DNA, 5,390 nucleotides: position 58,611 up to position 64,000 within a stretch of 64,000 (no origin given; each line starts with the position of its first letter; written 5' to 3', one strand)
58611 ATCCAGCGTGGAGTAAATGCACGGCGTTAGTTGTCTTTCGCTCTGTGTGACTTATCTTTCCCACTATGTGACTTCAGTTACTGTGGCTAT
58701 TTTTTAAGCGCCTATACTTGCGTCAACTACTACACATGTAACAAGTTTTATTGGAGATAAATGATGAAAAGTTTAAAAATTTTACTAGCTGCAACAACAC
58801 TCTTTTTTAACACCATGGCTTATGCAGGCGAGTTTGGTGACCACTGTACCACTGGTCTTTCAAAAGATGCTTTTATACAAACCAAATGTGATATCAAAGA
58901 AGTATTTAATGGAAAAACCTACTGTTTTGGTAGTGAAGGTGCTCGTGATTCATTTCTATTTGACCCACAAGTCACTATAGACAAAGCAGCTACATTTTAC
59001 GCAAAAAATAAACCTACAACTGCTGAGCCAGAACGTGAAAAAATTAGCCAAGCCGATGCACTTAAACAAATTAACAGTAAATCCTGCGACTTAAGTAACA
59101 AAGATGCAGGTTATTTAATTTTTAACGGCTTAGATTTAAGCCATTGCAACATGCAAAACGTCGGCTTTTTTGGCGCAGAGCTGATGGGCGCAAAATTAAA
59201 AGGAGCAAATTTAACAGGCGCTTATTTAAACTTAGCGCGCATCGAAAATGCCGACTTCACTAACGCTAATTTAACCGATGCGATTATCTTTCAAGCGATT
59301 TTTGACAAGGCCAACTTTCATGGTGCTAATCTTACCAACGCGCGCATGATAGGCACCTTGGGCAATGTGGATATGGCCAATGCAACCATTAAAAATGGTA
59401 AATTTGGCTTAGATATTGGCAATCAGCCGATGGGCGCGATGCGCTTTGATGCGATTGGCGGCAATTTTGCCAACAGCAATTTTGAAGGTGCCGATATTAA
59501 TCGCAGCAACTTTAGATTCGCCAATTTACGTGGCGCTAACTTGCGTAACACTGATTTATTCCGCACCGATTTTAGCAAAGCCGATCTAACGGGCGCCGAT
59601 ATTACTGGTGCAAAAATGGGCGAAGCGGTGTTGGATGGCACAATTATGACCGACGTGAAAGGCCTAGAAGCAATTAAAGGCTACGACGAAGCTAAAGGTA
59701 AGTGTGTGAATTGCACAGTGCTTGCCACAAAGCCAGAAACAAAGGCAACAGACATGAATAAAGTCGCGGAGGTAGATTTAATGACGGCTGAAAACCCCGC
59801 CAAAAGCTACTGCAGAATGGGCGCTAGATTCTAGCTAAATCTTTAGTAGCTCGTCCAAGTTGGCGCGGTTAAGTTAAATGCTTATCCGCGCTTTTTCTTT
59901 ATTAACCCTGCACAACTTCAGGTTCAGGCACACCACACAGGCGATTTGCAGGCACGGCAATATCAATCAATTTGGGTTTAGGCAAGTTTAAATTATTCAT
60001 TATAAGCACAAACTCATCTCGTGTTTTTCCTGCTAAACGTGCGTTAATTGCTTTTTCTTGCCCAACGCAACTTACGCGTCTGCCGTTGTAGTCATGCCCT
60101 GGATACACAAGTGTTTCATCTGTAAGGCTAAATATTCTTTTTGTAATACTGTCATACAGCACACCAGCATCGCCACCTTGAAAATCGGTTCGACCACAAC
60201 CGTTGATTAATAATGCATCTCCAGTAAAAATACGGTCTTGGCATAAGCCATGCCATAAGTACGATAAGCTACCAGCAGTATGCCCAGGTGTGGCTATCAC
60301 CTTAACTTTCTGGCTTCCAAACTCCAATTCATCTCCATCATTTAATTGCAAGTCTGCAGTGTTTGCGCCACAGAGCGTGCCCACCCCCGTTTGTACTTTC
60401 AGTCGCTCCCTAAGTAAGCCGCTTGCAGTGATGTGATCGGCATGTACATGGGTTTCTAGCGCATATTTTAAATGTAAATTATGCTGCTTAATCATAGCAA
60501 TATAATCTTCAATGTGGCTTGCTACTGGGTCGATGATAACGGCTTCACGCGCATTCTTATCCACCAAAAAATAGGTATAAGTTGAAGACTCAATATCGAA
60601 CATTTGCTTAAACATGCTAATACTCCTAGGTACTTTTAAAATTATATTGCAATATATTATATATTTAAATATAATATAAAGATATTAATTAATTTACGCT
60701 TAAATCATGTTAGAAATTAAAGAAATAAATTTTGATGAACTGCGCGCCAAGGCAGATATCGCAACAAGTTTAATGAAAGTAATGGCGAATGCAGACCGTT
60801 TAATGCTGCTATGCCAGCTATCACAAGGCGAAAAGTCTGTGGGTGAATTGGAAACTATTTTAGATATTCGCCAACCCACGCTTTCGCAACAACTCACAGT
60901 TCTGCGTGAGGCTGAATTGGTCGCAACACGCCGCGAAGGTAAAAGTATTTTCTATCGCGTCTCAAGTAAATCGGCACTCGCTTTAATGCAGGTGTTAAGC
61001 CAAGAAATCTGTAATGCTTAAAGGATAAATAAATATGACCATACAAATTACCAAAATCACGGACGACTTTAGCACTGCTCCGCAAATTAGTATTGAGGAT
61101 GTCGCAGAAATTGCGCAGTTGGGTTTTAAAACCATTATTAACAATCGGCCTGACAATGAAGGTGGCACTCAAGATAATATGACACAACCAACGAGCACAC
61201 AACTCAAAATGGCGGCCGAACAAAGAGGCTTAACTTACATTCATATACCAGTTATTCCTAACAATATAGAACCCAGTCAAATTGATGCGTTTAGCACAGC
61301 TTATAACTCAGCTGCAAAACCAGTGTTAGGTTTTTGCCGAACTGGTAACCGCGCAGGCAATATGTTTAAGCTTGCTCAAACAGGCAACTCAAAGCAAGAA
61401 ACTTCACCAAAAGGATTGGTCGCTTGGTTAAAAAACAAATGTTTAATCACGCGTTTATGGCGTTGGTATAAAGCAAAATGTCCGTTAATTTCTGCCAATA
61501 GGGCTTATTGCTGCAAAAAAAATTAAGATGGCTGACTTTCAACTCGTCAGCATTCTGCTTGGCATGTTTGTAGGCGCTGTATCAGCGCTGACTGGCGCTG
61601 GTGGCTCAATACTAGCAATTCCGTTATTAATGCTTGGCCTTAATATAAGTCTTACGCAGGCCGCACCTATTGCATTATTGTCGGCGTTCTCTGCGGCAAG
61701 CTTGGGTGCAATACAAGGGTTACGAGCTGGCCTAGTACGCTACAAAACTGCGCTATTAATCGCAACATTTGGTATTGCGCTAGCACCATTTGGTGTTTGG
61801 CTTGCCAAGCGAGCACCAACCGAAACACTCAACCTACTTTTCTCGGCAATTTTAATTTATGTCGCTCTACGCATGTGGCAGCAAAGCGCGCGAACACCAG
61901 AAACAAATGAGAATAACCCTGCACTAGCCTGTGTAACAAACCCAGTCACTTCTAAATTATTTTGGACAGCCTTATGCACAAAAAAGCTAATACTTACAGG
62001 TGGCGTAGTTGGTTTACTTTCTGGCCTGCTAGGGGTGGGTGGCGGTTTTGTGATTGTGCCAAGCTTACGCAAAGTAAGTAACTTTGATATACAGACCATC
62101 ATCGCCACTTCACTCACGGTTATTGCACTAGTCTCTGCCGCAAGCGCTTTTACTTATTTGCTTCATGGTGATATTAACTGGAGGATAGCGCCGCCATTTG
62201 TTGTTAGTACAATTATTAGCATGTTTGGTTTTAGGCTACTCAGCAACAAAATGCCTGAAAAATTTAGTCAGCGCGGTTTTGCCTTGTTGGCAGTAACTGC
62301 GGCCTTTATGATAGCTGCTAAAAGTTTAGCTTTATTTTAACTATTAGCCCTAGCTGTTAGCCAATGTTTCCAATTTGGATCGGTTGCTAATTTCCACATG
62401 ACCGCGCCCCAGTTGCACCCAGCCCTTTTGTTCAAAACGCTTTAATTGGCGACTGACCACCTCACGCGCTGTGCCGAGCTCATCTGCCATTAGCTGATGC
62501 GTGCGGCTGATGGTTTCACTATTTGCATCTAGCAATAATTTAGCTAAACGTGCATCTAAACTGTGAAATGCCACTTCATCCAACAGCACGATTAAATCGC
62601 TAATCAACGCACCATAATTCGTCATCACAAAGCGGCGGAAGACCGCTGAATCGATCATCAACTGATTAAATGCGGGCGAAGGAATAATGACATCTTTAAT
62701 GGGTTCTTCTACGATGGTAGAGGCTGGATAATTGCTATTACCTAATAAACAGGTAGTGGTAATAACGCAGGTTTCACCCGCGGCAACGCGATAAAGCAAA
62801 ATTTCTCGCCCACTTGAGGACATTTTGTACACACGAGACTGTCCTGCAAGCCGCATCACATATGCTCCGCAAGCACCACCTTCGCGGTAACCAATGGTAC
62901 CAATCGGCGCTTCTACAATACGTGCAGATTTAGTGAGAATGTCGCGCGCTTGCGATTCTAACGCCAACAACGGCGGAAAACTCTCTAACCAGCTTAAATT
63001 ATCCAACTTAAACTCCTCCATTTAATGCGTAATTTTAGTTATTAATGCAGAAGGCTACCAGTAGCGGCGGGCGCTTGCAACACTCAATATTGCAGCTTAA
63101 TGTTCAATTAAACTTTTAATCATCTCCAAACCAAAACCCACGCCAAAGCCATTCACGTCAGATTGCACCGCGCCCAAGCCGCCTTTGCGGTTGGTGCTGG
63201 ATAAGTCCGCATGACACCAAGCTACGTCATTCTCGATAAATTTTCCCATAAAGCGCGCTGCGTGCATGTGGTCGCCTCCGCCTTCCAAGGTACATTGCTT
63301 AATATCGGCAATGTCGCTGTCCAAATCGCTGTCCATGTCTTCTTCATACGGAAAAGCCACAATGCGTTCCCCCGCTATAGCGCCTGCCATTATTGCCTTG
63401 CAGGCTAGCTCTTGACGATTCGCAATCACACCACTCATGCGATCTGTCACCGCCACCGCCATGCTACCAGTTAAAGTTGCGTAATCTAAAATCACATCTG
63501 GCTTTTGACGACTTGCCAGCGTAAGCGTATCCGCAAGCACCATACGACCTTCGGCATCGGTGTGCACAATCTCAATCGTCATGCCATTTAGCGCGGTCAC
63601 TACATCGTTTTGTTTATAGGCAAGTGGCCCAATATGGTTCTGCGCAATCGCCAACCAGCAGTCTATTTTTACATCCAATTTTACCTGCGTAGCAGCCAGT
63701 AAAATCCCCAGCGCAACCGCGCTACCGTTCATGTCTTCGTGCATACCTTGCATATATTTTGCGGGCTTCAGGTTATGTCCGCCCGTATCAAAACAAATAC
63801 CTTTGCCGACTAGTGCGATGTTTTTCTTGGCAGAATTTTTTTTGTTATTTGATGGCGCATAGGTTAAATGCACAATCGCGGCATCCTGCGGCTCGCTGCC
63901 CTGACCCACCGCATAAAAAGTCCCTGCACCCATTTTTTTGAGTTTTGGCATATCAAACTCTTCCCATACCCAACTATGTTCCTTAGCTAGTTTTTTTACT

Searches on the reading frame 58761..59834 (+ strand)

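Call 79: search_protein_families(library=ncbifam, proteins=[window:58761-59834:+], max_evalue=1e-10)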
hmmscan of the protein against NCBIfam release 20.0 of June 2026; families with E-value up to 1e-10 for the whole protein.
window:58761-59834:+ (357 aa): 7 families
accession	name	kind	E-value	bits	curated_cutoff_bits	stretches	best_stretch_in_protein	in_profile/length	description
NF047416.1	penta_HetL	equivalog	2.6e-22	79.4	260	1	102-270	46-217/218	heterocyst differentiation pentapeptide repeat protein HetL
NF011743.0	PRK15196.1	equivalog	9.1e-22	77.4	354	1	143-293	151-291/350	type III secretion system effector PipB2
NF052603.1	penta_Alr5209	equivalog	1.1e-20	73.8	125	1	121-195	15-94/113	Alr5209 family pentapeptide repeat protein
NF011744.0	PRK15197.1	equivalog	6e-18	65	274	0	107-202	167-264/291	SPI-2 type III secretion system effector PipB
NF000349.1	mfpA_AE000516.2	equivalog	2e-11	44.1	360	0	165-294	13-142/183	pentapeptide repeat protein MfpA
NF038182.1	penta_rpt_SmQnr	exception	4.4e-11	43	460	0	98-209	59-171/215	SmQnr family pentapeptide repeat protein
NF033086.2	penta_rpt_Qnr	equivalog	4.5e-11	42.9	240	0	159-294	46-181/211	Qnr family pentapeptide repeat protein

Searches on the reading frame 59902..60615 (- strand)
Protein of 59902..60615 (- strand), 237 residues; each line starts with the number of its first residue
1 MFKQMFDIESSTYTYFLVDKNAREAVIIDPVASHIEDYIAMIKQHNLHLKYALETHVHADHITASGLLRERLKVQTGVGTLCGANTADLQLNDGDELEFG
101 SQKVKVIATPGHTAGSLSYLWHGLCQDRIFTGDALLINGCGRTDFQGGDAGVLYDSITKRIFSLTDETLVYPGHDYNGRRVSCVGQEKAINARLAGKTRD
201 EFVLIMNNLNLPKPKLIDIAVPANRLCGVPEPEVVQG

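Call 90: search_protein_families(library=pfam, proteins=[window:59902-60615:-], max_evalue=0.001)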
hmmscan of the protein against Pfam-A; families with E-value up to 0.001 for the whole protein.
window:59902-60615:- (237 aa): 1 family
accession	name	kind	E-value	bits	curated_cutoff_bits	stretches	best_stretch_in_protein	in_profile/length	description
PF00753.33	Lactamase_B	-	1.6e-17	64.5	22.7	2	89-174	107-196/196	Metallo-beta-lactamase superfamily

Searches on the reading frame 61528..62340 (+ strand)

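Call 79: search_protein_families(library=ncbifam, proteins=[window:61528-62340:+], max_evalue=1e-10)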
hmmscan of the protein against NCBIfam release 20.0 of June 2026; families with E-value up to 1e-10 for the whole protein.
window:61528-62340:+ (270 aa): 0 families

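Call 90: search_protein_families(library=pfam, proteins=[window:61528-62340:+], max_evalue=0.001)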
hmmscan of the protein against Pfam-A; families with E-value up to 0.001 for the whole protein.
window:61528-62340:+ (270 aa): 1 family
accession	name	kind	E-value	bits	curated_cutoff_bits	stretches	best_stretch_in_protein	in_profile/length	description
PF01925.25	TauE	-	4.2e-44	151.4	32.6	1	9-259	2-234/237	Sulfite exporter TauE/SafE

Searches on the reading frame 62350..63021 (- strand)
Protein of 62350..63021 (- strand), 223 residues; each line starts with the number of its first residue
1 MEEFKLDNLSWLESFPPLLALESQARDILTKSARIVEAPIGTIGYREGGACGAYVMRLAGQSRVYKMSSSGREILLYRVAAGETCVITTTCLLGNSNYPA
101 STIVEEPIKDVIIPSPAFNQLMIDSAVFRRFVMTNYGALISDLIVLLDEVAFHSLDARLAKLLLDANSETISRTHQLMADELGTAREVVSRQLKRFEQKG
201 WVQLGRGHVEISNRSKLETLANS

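Call 90: search_protein_families(library=pfam, proteins=[window:62350-63021:-], max_evalue=0.001)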
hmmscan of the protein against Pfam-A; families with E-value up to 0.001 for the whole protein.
window:62350-63021:- (223 aa): 4 families
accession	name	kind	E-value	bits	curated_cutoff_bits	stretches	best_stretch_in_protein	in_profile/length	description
PF13545.12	HTH_Crp_2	-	2.4e-14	53.5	27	1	157-219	1-69/70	Crp-like helix-turn-helix domain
PF00027.35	cNMP_binding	-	3.4e-05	24.2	27.5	1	41-122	7-86/89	Cyclic nucleotide-binding domain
PF00325.26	Crp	-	8.6e-05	22.6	21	1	174-200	4-30/32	Bacterial regulatory proteins, crp family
PF25213.1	HVO_A0261_N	-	0.00062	20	35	0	164-203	17-55/86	HVO_A0261 N-terminal domain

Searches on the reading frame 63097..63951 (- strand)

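Call 79: search_protein_families(library=ncbifam, proteins=[window:63097-63951:-], max_evalue=1e-10)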
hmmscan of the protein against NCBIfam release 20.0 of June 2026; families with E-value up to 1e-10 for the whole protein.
window:63097-63951:- (284 aa): 13 families
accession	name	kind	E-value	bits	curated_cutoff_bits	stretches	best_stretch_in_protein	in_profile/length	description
NF002073.0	PRK00913.1-2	equivalog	9.7e-75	252.3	432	1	3-254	227-472/505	leucyl aminopeptidase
NF002075.0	PRK00913.2-2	equivalog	1.2e-65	222.4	468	1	3-283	223-497/502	leucyl aminopeptidase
NF002077.0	PRK00913.2-4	equivalog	1e-63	216.1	471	1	3-282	224-495/501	leucyl aminopeptidase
NF002074.0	PRK00913.1-4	equivalog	4.8e-63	213.7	415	1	3-258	225-473/496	leucyl aminopeptidase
NF002083.0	PRK00913.3-5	equivalog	5.5e-60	203.7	468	1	3-255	217-463/492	leucyl aminopeptidase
NF002081.0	PRK00913.3-3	equivalog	2.1e-59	201.7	485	1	4-279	207-479/485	leucyl aminopeptidase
NF002082.0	PRK00913.3-4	equivalog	8.7e-59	199.6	552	1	4-280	231-502/504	leucyl aminopeptidase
NF002076.0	PRK00913.2-3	equivalog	2.1e-58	198.6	491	1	6-254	222-465/494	leucyl aminopeptidase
NF003450.0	PRK05015.1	equivalog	8.6e-56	189.4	437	1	5-271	153-418/429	aminopeptidase PepB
NF002072.0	PRK00913.1-1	equivalog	5.8e-53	180.2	826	1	4-258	227-475/502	leucyl aminopeptidase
NF002080.0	PRK00913.3-2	equivalog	4.5e-52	177.4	475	1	4-260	178-429/447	leucyl aminopeptidase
NF002078.0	PRK00913.2-5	equivalog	1.6e-50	172.1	622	1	9-257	228-472/500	leucyl aminopeptidase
NF002079.0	PRK00913.3-1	equivalog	2.1e-45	155.3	1013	1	6-271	220-477/496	leucyl aminopeptidase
